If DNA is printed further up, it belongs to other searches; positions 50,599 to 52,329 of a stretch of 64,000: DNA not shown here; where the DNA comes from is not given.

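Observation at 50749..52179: KlbA-site intein with homing endonuclease in the pilus assembly ATPase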

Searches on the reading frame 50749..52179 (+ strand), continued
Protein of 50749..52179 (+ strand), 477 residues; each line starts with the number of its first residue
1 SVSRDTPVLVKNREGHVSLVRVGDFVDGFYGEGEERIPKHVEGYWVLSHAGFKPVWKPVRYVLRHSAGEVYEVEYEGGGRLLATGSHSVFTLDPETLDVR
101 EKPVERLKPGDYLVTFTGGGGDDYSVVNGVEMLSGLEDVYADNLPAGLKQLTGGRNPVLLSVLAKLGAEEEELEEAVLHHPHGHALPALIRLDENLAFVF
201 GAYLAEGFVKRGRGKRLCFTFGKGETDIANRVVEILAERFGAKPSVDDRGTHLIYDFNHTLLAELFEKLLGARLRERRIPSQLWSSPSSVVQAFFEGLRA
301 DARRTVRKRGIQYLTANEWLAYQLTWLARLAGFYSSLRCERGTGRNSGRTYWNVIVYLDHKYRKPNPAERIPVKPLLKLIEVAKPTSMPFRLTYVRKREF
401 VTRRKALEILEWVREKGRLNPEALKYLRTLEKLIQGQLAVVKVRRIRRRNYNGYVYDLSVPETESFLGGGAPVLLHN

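Call 46: fold_search(model_id=the predicted structure, library=pdb)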
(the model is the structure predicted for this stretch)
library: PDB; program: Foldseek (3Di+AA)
matches with E <= 10: 474; with E <= 0.001: 67
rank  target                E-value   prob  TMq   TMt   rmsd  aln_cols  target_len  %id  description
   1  2cw7                  5.6e-31  1.00  0.75  0.68   5.7       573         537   21  Crystal structure of intein homing endonuclease II (released 2006-04-18)
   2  7qss                  6.8e-25  1.00  0.69  0.76   5.2       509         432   18  Crystal structure of homing endonuclease-associated TliVMA intein (C1A) (released 2022-03-30)
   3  7qsu                  5.6e-22  1.00  0.61  0.79   6.5       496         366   18  Crystal structure of homing endonuclease-associated TliVMA intein (C1A, d333-339) (released 2022-03-30)
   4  7qst                  4.1e-21  1.00  0.60  0.78   5.6       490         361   18  Crystal structure of homing endonuclease-associated PhoVMA intein (C1A) (released 2022-03-30)
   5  1dq3                  1.3e-19  1.00  0.62  0.65   6.0       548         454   16  CRYSTAL STRUCTURE OF AN ARCHAEAL INTEIN-ENCODED HOMING ENDONUCLEASE PI-PFUI (released 2000-07-05)
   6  1vde_B                6.8e-10  1.00  0.41  0.45  23.8       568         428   13  PI-SCEI, A HOMING ENDONUCLEASE WITH PROTEIN SPLICING ACTIVITY (released 1998-04-08)
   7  1vde_A                1.6e-09  1.00  0.40  0.43  23.5       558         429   14  PI-SCEI, A HOMING ENDONUCLEASE WITH PROTEIN SPLICING ACTIVITY (released 1998-04-08)
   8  1ef0_A                1.9e-09  1.00  0.39  0.43  23.7       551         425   12  CRYSTAL STRUCTURE OF PI-SCEI MINIPRECURSOR (released 2000-06-07)
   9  1jva_B                1.0e-08  1.00  0.40  0.43  24.3       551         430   13  CRYSTAL STRUCTURE OF THE VMA1-DERIVED ENDONUCLEASE BEARING THE N AND C EXTEIN PROPEPTIDES (released 2002-08-29)
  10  1um2_B                1.3e-08  1.00  0.38  0.43  24.3       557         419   12  Crystal Structure of the Vma1-Derived Endonuclease with the Ligated Extein Segment (released 2004-09-22)
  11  5o9j_B                2.4e-08  1.00  0.20  0.46   6.4       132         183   27  Crystal structure of transcription factor IIB Mja mini-intein (released 2017-11-01)
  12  1lws_A                3.0e-08  1.00  0.40  0.44  23.8       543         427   13  Crystal structure of the intein homing endonuclease PI-SceI bound to its recognition sequence (released 2002-09-27)
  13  5o9i_A                3.1e-08  1.00  0.22  0.59   3.0       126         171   27  Crystal structure of transcription factor IIB Mvu mini-intein (released 2017-11-01)
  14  5o9j_A                4.1e-08  1.00  0.20  0.46   6.5       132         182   28  Crystal structure of transcription factor IIB Mja mini-intein (released 2017-11-01)
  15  5o9i_B                9.0e-08  1.00  0.22  0.59   2.6       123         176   28  Crystal structure of transcription factor IIB Mvu mini-intein (released 2017-11-01)
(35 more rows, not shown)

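Call 47: list_cluster_members(proteins=[P0122, P0123, P0128, P0140, P0145, P0146, P0149, P0151, P0152, P0136])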
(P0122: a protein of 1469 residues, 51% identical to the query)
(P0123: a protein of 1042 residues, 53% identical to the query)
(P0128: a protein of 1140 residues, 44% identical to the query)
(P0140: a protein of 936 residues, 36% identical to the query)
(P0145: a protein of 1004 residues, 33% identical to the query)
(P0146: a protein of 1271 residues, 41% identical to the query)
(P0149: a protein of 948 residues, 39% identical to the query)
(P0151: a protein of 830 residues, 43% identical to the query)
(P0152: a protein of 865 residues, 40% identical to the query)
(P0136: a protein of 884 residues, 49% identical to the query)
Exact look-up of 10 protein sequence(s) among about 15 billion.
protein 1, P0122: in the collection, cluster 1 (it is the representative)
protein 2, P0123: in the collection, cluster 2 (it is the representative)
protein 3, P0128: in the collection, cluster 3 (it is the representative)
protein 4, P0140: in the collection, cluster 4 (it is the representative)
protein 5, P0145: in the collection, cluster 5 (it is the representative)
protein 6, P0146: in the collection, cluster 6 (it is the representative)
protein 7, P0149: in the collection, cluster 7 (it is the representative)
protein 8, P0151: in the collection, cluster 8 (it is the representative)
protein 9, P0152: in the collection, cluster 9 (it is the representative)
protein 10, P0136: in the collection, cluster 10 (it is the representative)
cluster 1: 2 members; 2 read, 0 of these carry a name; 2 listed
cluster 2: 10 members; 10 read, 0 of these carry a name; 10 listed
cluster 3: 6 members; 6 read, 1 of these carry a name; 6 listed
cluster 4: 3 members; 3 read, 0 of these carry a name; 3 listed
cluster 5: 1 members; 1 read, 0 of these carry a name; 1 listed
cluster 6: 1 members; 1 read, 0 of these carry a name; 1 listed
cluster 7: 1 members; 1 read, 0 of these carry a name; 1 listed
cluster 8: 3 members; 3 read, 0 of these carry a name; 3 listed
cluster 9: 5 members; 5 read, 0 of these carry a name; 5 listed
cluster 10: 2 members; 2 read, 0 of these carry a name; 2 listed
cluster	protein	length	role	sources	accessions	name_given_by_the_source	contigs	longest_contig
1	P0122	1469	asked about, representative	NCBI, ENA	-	-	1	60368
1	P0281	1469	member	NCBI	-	-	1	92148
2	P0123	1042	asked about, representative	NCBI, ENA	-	-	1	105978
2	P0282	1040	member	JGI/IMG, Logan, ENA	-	-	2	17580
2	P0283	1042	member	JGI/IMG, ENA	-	-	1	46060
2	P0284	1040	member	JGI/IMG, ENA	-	-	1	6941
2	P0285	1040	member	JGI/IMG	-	-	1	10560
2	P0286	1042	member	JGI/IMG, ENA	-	-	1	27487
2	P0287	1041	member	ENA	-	-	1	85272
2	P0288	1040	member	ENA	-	-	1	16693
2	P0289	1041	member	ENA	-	-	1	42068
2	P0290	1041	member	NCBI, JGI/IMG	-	-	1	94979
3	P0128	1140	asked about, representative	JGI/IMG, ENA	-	-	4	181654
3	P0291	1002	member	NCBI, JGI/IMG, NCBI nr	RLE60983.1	MAG: hypothetical protein DRJ32_02070 [Thermoprotei archaeon]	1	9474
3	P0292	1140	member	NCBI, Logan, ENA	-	-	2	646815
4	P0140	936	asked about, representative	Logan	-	-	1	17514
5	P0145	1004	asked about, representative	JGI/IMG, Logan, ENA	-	-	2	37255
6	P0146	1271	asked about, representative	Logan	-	-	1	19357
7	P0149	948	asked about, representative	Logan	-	-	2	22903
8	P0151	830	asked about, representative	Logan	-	-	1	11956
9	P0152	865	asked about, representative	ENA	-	-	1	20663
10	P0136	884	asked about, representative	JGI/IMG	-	-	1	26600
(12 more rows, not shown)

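Call 49: search_protein_families(library=ncbifam, proteins=[window:50749-52179:+], max_evalue=0.001)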
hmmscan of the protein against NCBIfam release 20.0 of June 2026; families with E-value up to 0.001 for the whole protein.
window:50749-52179:+ (477 aa): 6 families
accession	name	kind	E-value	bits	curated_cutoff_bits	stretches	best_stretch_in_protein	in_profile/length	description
NF011491.0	PRK14898.1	equivalog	4.2e-15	54.8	783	1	3-316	78-363/860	DNA-directed RNA polymerase subunit A''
NF006207.0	PRK08332.1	equivalog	2.2e-08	31.8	2400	1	193-300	1002-1106/1684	vitamin B12-dependent ribonucleotide reductase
TIGR01445.1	intein_Nterm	domain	2.1e-07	31.8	24.5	1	2-91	2-83/83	intein N-terminal splicing region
NF045703.1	rSAM_Tes_intein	exception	7.2e-06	24.1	1700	0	26-116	191-275/1040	tetraether lipid synthase Tes, intein-containing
NF011287.0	PRK14698.1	equivalog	8.9e-06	24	1238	1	192-356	389-548/1017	V-type ATP synthase subunit A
TIGR01443.1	intein_Cterm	domain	0.00063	19.9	15.6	0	454-477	1-23/24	intein C-terminal splicing region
